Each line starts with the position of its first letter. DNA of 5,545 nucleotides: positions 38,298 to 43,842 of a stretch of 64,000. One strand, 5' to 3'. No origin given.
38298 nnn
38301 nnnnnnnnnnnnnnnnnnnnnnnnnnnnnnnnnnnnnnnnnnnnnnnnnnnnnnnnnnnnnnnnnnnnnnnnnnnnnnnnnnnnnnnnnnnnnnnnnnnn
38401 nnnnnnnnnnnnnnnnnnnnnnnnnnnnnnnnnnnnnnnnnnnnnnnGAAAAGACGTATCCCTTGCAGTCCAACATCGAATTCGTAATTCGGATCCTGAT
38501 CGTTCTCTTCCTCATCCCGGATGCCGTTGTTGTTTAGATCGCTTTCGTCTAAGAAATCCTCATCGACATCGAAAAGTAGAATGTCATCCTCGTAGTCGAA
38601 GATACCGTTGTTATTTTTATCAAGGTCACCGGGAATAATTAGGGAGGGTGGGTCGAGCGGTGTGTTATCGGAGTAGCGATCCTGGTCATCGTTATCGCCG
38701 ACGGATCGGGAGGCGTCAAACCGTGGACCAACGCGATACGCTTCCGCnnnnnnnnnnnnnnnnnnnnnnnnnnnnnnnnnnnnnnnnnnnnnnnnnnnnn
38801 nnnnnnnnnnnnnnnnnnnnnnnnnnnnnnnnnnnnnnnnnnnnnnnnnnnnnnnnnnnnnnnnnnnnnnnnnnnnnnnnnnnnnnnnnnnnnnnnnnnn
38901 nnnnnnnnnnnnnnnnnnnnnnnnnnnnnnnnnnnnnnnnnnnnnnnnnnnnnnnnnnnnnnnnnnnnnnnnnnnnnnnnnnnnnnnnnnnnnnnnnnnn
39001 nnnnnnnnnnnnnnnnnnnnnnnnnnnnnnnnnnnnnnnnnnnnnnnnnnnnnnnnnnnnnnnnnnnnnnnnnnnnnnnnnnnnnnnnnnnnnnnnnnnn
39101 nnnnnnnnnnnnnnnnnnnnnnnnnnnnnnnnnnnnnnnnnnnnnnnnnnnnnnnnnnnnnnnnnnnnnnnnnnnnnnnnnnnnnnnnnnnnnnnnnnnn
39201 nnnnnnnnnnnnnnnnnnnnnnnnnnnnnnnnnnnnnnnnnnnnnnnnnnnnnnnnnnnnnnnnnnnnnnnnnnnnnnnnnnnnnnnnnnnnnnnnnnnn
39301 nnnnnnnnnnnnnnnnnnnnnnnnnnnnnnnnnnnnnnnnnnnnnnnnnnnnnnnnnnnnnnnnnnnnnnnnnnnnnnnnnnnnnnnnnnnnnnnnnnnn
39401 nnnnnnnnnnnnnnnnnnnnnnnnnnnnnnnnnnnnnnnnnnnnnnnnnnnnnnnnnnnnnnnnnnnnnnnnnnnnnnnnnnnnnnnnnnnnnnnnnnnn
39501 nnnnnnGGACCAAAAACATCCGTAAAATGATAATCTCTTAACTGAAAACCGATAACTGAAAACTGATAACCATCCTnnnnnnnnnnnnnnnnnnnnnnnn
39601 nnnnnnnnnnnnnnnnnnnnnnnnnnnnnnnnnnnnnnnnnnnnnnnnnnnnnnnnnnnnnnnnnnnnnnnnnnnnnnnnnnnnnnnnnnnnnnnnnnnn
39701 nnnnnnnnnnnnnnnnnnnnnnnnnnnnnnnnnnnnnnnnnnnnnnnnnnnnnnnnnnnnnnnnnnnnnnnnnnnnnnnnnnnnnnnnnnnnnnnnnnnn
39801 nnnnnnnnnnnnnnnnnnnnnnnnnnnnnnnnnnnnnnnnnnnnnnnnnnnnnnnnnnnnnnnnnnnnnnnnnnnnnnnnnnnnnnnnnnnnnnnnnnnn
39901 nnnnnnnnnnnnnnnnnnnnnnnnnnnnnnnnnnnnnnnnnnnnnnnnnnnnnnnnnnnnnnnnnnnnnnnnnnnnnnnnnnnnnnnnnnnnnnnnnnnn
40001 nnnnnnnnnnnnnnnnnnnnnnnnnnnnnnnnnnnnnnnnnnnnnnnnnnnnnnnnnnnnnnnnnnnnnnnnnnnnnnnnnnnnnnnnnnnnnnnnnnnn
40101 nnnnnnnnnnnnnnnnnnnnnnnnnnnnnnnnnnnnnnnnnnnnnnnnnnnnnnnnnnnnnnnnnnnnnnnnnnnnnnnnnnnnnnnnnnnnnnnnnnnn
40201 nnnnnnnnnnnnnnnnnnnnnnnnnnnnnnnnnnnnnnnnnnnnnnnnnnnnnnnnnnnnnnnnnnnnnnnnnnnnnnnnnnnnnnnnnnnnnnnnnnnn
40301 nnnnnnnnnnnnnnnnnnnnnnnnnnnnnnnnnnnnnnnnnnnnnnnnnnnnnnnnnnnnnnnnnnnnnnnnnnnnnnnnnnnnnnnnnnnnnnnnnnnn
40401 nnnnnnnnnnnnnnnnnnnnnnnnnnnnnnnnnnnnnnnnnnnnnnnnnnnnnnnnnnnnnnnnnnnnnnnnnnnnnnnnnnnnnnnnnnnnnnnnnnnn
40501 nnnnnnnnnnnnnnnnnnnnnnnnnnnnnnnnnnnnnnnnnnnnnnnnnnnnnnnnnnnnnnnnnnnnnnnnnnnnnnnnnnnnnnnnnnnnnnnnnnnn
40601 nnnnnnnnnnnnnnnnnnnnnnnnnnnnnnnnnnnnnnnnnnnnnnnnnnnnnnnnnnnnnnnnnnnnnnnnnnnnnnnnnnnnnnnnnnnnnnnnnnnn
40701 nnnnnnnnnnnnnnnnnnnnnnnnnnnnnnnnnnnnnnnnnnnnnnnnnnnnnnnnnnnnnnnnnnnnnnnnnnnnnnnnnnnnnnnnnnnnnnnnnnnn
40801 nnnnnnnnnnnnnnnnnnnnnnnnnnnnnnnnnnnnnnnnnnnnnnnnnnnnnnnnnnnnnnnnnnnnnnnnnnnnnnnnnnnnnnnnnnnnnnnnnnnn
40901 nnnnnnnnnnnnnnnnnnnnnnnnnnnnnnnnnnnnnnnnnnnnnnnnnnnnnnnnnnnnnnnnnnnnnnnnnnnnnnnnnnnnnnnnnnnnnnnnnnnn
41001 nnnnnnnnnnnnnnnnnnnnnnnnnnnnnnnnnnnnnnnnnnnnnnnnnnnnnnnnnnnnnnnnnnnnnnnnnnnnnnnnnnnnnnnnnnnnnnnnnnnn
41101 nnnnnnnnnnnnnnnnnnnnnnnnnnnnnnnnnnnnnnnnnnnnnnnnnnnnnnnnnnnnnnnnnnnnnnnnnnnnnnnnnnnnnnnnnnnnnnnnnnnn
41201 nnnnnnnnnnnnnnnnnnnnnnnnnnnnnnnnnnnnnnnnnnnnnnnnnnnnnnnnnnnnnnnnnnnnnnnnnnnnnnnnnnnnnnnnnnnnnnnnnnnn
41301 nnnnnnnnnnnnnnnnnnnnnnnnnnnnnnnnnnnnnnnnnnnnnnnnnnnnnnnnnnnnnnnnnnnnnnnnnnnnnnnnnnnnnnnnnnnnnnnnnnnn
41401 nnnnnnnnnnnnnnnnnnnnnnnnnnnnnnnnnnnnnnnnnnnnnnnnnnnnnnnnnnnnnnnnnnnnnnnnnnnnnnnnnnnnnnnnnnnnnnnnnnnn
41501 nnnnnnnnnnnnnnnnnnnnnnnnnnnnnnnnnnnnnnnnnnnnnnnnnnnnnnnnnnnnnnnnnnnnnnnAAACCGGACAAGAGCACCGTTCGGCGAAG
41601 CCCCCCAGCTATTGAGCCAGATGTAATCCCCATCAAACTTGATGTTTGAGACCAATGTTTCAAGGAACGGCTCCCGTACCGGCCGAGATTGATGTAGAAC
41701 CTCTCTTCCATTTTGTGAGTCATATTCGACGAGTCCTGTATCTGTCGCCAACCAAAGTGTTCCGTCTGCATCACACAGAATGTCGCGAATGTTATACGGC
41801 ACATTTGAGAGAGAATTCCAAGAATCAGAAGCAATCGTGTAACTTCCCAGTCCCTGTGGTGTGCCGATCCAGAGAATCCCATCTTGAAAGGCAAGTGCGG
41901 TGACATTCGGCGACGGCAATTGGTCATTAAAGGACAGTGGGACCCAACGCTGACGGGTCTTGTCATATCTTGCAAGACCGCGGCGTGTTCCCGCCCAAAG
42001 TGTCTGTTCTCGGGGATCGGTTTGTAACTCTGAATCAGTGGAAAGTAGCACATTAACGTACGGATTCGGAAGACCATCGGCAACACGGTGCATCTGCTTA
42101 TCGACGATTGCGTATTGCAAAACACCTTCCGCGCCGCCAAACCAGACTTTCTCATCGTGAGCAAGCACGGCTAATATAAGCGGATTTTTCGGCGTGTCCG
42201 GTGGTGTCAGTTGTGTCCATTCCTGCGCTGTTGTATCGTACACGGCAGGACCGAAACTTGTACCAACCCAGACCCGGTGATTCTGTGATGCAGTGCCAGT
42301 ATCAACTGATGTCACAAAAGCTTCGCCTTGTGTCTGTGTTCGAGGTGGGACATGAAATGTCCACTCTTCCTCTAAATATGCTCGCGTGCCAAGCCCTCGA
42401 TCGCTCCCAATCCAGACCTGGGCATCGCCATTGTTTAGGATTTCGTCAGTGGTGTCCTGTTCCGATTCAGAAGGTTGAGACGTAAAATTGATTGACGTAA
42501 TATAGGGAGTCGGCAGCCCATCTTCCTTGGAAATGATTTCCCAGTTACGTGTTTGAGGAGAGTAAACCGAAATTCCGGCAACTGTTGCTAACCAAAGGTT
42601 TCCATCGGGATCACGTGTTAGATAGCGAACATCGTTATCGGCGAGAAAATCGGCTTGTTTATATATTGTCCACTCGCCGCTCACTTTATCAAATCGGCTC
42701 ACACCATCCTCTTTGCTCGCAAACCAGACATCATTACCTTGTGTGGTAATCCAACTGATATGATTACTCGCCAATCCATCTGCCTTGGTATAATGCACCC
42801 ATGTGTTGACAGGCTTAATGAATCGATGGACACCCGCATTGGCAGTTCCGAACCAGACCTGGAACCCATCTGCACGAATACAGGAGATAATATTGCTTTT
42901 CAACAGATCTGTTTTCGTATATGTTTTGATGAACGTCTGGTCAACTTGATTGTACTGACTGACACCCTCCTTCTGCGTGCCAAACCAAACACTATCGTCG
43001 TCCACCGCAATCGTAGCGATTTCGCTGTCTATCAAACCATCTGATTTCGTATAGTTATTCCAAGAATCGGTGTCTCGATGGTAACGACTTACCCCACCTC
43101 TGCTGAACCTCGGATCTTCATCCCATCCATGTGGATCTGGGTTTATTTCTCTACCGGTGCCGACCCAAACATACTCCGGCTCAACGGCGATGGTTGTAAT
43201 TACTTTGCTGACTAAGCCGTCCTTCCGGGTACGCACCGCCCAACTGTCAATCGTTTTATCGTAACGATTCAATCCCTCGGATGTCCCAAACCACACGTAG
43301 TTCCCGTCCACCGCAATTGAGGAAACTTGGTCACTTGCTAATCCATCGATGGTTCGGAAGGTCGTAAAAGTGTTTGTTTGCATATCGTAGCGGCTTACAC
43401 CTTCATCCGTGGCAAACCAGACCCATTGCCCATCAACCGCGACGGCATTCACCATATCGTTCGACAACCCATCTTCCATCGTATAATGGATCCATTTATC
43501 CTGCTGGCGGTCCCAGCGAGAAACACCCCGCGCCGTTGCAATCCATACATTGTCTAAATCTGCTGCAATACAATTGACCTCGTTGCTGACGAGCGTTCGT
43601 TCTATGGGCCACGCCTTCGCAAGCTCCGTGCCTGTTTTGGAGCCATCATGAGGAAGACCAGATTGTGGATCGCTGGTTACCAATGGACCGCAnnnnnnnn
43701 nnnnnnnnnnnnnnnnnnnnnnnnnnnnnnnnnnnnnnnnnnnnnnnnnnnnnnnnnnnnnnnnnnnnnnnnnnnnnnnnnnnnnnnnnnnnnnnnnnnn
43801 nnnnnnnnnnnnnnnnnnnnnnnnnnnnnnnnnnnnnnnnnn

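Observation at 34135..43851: Cell-surface locus of a 1424-aa multi-propeller Y_Y_Y lipoprotein without output domain, a Ca-binding OMP barrel, an FGE lipoprotein and a GH29-like enzyme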

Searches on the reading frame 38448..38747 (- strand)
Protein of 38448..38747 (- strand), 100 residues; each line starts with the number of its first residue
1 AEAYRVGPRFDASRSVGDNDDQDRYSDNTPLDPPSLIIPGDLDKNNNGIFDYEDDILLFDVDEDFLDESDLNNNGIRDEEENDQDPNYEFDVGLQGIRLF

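Call 65: search_protein_families(library=pfam, proteins=[window:38448-38747:-], max_evalue=10)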
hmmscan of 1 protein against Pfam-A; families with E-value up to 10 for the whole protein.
seq(100 aa): 0 families

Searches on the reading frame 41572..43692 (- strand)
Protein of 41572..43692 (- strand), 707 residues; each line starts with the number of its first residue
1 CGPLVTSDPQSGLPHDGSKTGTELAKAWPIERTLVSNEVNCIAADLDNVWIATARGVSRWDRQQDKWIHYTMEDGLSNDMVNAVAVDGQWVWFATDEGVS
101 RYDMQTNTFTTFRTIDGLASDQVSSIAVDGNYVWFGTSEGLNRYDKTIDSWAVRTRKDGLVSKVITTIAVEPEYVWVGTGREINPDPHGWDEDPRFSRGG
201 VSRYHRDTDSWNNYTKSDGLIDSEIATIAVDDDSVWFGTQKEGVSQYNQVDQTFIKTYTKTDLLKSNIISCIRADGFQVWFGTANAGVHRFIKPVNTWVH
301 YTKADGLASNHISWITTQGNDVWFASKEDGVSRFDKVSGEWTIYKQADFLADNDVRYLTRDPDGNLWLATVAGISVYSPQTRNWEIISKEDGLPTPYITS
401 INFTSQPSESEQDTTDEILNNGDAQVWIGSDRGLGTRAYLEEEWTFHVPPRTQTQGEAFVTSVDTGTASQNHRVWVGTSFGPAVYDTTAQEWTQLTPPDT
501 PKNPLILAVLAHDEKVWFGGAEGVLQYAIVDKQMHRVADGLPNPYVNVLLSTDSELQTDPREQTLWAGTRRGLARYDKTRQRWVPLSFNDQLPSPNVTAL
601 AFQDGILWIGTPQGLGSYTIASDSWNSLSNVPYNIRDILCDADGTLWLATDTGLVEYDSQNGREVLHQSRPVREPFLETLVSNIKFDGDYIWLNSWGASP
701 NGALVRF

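Call 77: predict_structure(alignment_id=A5)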
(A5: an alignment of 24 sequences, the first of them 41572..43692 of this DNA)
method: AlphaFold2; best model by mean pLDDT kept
length: 707 residues; sequences in the alignment: 24
mean_pLDDT: 77.0   pTM: 0.52
mean pLDDT of the five models: 77.0, 76.1, 74.9, 64.7, 61.1
residues with pLDDT >= 90: 154; 70-90: 391; 50-70: 73; < 50: 89
segments of 3 or more residues with pLDDT < 50: 1-34, 182-187, 189-197, 346-351, 407-422, 556-561, 671-678, 698-701
pLDDT, mean of each block of 10 residues (from residue 1): 24 26 28 53 86 83 78 82 89 91 90 83 87 87 86 73 76 81 42 52 79 78 84 87 87 80 77 88 89 86 86 86 78 87 59 76 87 80 74 74 61 35 76 83 79 64 77 87 90 88 88 89 91 90 93 58 82 91 92 91 92 91 86 90 90 85 73 40 72 59 59
secondary structure, 60 per line:
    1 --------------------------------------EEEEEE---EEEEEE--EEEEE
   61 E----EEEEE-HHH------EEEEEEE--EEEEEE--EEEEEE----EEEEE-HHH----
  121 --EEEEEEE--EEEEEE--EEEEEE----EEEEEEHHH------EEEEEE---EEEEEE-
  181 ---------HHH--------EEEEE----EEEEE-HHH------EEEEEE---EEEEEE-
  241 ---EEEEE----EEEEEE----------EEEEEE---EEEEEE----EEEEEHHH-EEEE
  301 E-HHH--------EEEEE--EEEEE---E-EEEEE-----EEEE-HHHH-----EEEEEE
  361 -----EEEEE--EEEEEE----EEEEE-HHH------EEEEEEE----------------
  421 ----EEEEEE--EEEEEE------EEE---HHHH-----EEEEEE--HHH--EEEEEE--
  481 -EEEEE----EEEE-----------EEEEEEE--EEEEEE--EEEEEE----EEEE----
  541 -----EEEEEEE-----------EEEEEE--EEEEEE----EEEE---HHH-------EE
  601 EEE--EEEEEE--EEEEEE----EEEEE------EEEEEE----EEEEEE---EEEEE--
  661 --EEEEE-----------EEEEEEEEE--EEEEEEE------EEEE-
elements in order (helices of 4 or more, strands of 3 or more residues): E39-44 E48-53 E56-61 E66-70 E81-87 E90-95 E98-103 E108-112 E123-129 E132-137 E140-145 E150-155 E165-170 E174-179 E201-205 E210-214 E225-230 E234-239 E244-248 E253-258 E269-274 E278-283 E288-292 E297-301 E314-318 E321-325 E331-335 E341-344 H346-349 E355-360 E366-370 E373-378 E383-387 E398-404 E425-430 E433-438 E445-447 H451-454 E460-465 E473-478 E482-486 E491-494 E506-512 E515-520 E523-528 E533-536 E546-552 E564-569 E572-577 E582-585 E599-603 E606-611 E614-619 E624-628 E635-640 E645-650 E654-658 E663-667 E679-687 E690-696 E703-706

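Call 79: fold_search(model_id=the predicted structure, library=pdb)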
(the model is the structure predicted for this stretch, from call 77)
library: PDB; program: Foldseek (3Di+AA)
matches with E <= 10: 1926; with E <= 0.001: 1612
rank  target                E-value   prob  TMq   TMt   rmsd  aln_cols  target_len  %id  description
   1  4a2l_C                3.4e-26  1.00  0.36  0.34  17.6       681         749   18  Structure of the periplasmic domain of the heparin and heparan sulphate sensing hybrid two component system BT4663 in  (released 2012-05-02)
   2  4a2l_A                8.8e-26  1.00  0.35  0.33  18.5       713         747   17  Structure of the periplasmic domain of the heparin and heparan sulphate sensing hybrid two component system BT4663 in  (released 2012-05-02)
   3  4a2l_F                1.9e-25  1.00  0.35  0.33  18.8       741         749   16  Structure of the periplasmic domain of the heparin and heparan sulphate sensing hybrid two component system BT4663 in  (released 2012-05-02)
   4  4a2l_D                3.4e-25  1.00  0.35  0.34  18.5       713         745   16  Structure of the periplasmic domain of the heparin and heparan sulphate sensing hybrid two component system BT4663 in  (released 2012-05-02)
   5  4a2l_E                3.4e-25  1.00  0.35  0.33  20.2       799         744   15  Structure of the periplasmic domain of the heparin and heparan sulphate sensing hybrid two component system BT4663 in  (released 2012-05-02)
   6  4a2m_D                6.0e-25  1.00  0.35  0.34  17.0       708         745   17  Structure of the periplasmic domain of the heparin and heparan sulphate sensing hybrid two component system BT4663 in  (released 2012-05-02)
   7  4a2l_B                1.2e-24  1.00  0.35  0.33  17.6       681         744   16  Structure of the periplasmic domain of the heparin and heparan sulphate sensing hybrid two component system BT4663 in  (released 2012-05-02)
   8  4a2m_A                2.3e-24  1.00  0.35  0.33  16.5       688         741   17  Structure of the periplasmic domain of the heparin and heparan sulphate sensing hybrid two component system BT4663 in  (released 2012-05-02)
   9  4a2m_B                4.5e-24  1.00  0.35  0.33  16.4       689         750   18  Structure of the periplasmic domain of the heparin and heparan sulphate sensing hybrid two component system BT4663 in  (released 2012-05-02)
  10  4a2m_C                5.2e-24  1.00  0.35  0.33  19.9       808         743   16  Structure of the periplasmic domain of the heparin and heparan sulphate sensing hybrid two component system BT4663 in  (released 2012-05-02)
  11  3v9f_A                8.6e-24  1.00  0.34  0.33  17.3       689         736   18  Crystal Structure of the extracellular domain of the putative hybrid two component system BT3049 from B. thetaiotaomic (released 2012-03-14)
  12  3ott_B                7.7e-22  1.00  0.35  0.33  23.8       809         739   15  Crystal Structure of the extracellular domain of the putative one component system BT4673 from B. thetaiotaomicron (released 2011-08-10)
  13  3ott_A                2.0e-21  1.00  0.34  0.33  23.9       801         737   15  Crystal Structure of the extracellular domain of the putative one component system BT4673 from B. thetaiotaomicron (released 2011-08-10)
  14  3va6_A                1.1e-20  1.00  0.34  0.32  23.9       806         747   15  Crystal Structure of the extracellular domain of the putative hybrid two component system BT4673 from B. thetaiotaomic (released 2012-06-13)
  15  3va6_B                1.4e-20  1.00  0.32  0.31  21.6       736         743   16  Crystal Structure of the extracellular domain of the putative hybrid two component system BT4673 from B. thetaiotaomic (released 2012-06-13)
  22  5m11                  4.0e-17  1.00  0.37  0.35  17.6       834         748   11  Structural and functional probing of PorZ, an essential bacterial surface component of the type-IX secretion system of h (released 2016-11-09)
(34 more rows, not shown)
